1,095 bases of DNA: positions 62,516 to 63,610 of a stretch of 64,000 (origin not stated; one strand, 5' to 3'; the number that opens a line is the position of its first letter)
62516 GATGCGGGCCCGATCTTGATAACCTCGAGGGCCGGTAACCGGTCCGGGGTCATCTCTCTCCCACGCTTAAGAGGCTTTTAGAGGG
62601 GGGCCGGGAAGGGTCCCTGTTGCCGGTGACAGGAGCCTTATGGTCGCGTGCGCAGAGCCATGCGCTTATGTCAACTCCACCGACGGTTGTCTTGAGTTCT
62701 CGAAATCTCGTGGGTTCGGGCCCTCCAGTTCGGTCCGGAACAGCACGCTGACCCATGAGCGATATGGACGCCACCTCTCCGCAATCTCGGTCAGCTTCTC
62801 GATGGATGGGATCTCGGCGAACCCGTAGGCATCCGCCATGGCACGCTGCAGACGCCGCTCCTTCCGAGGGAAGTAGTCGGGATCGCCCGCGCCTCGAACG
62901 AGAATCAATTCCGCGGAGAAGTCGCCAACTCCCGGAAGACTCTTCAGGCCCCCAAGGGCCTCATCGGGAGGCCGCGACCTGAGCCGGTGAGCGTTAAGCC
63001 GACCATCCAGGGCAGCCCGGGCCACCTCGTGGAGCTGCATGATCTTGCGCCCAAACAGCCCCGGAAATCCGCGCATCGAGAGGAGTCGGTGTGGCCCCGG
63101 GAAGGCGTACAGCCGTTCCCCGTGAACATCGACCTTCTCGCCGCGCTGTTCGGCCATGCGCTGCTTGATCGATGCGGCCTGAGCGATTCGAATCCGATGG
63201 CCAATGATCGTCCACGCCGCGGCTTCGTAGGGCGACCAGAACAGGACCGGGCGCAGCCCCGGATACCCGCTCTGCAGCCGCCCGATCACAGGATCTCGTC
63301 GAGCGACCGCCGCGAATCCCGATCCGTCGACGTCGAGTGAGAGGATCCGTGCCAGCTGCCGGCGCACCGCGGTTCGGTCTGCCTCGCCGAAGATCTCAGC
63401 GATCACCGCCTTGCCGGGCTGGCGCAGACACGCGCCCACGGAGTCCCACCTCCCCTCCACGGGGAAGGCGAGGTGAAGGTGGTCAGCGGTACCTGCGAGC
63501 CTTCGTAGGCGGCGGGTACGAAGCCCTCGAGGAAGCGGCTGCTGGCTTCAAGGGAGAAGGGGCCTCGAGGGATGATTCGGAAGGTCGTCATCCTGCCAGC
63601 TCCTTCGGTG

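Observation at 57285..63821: tRNA-Leu(GAG)-anchored genomic island delimited by an exact 15-bp direct repeat, with decayed cargo and no integrase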

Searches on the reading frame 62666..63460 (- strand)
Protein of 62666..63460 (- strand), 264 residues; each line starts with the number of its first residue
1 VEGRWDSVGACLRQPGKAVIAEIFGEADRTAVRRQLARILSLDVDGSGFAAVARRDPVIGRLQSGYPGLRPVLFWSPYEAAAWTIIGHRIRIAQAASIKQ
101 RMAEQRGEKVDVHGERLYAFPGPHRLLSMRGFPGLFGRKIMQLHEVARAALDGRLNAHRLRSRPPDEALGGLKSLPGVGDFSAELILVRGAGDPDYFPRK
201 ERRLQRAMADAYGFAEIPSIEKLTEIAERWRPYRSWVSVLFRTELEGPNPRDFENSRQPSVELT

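Call 6: search_protein_families(library=pfam, proteins=[window:62666-63460:-], max_evalue=0.01)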
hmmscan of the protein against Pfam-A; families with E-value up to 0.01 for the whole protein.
window:62666-63460:- (264 aa): 0 families

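Call 36: search_solved_structures(query=window:62666-63460:-, max_evalue=1, show_alignments=1)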
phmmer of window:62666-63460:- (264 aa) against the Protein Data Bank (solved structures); distinct sequences matched with E-value up to 1: 16.
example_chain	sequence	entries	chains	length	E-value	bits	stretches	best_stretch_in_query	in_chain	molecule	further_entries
1diz_A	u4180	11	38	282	2.4e-11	47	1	58-239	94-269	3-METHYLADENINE DNA GLYCOSYLASE II | DNA-3-methyladenine glycosylase II | DNA-3-methyladenine glycosylase 2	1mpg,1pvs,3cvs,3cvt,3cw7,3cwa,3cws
2jhj_A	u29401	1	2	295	2.4e-11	47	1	17-230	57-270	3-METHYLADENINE DNA-GLYCOSYLASE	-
3oh6_A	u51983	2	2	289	2.8e-11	46.7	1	58-239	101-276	DNA-3-methyladenine glycosylase 2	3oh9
3ogd_A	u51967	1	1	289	2.9e-11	46.7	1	58-239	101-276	DNA-3-methyladenine glycosylase 2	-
2jhn_A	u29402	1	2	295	4.4e-11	46.1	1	17-230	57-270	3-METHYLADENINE DNA-GLYCOSYLASE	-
2yg8_A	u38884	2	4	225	2.2e-09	40.5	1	39-238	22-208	DNA-3-methyladenine glycosidase II, putative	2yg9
3i0w_A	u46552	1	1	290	4.9e-05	26.3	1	54-224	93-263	8-oxoguanine-DNA-glycosylase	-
3i0x_A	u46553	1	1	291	4.9e-05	26.3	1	54-224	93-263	8-oxoguanine-DNA-glycosylase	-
3f10_A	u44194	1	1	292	5e-05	26.3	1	54-224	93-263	8-oxoguanine-DNA-glycosylase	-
3f0z_A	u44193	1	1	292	5e-05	26.3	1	54-224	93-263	8-oxoguanine-DNA-glycosylase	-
2h56_A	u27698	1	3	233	0.00013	24.9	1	76-244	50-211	DNA-3-methyladenine glycosidase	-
4hsb_A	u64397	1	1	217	0.00016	24.6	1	131-236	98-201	Probable DNA-3-methyladenine glycosylase 2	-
4b21_A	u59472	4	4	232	0.0002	24.3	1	131-236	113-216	PROBABLE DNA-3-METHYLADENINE GLYCOSYLASE 2 | MAG2, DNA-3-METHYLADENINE GLYCOSYLASE 2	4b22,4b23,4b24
4ejy_A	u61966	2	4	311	0.00025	24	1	54-199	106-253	3-Methyladenine DNA glycosylase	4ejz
3s6i_A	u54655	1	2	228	0.015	18.1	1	132-236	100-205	DNA-3-methyladenine glycosylase 1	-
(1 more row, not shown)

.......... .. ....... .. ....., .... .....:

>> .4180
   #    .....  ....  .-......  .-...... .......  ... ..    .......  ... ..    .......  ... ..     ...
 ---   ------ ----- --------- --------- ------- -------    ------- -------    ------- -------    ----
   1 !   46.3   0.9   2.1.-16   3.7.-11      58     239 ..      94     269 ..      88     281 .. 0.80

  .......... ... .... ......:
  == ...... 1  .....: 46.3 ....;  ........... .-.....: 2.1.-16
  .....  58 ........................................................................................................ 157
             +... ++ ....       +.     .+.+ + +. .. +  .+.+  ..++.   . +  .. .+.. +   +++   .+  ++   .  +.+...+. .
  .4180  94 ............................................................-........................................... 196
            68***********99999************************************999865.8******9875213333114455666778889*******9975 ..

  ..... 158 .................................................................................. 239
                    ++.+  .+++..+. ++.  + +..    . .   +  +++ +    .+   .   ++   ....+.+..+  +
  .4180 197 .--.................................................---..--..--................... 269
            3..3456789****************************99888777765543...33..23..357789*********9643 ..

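Call 37: search_protein_families(library=ncbifam, proteins=[window:62666-63460:-], max_evalue=0.1)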
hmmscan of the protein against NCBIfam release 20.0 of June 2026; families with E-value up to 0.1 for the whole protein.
window:62666-63460:- (264 aa): 2 families
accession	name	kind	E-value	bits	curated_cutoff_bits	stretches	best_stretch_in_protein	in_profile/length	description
NF007641.0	PRK10308.1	equivalog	2.3e-12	47.1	229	1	35-237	77-267/285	DNA-3-methyladenine glycosylase 2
TIGR00588.1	ogg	subfamily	0.001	18.3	397.85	1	29-219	71-268/310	8-oxoguanine DNA-glycosylase (ogg)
